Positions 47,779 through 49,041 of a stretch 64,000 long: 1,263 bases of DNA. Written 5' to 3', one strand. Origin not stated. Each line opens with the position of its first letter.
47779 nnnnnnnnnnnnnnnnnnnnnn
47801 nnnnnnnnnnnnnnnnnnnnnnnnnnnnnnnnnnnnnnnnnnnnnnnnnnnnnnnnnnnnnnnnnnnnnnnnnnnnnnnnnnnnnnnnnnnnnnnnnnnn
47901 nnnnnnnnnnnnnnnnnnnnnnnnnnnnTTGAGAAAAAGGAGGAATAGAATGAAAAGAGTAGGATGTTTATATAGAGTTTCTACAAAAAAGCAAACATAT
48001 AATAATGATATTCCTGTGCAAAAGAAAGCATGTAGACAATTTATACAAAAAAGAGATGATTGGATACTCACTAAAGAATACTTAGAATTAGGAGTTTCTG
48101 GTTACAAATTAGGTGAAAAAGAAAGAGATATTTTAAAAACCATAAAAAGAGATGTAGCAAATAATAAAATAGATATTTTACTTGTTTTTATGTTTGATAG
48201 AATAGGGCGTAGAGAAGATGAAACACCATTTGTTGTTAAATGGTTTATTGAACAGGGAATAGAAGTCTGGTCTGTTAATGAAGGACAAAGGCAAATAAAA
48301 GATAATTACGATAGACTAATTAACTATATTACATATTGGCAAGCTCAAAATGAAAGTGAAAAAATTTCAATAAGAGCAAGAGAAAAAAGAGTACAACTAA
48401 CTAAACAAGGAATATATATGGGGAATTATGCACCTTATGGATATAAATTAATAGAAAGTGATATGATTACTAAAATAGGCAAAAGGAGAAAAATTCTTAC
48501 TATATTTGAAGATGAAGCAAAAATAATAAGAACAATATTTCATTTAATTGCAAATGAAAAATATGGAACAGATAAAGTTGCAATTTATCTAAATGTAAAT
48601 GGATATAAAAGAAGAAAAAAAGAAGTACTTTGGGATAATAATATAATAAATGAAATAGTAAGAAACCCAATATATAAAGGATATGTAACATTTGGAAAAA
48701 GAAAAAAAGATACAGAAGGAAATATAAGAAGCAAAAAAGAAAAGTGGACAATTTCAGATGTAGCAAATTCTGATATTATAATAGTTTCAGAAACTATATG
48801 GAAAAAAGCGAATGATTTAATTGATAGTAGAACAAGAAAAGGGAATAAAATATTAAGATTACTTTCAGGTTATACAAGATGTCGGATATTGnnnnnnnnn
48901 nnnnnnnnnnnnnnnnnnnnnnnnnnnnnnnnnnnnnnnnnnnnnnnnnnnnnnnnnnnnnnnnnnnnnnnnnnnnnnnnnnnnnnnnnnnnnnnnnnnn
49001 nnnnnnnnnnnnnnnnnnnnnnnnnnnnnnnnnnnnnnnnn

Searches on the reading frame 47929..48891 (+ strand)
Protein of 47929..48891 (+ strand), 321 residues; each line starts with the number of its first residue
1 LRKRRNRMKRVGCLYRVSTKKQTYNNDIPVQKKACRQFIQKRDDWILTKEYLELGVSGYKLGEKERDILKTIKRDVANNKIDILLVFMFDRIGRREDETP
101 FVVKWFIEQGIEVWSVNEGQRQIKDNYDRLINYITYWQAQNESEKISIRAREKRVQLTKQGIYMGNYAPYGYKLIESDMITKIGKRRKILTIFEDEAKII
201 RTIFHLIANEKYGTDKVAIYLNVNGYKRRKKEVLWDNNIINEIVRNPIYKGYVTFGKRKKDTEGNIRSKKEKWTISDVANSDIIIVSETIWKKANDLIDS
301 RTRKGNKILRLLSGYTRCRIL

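Call 44: search_protein_families(library=pfam, proteins=[window:47929-48891:+], max_evalue=0.01)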
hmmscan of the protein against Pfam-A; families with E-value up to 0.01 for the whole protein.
window:47929-48891:+ (321 aa): 2 families
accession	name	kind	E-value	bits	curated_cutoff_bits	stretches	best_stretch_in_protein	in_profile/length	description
PF00239.26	Resolvase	-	3.2e-21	76.4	23.3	1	15-161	5-143/145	Resolvase, N terminal domain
PF07508.19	Recombinase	-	1.7e-16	60.7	21.1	1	194-301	1-102/102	Recombinase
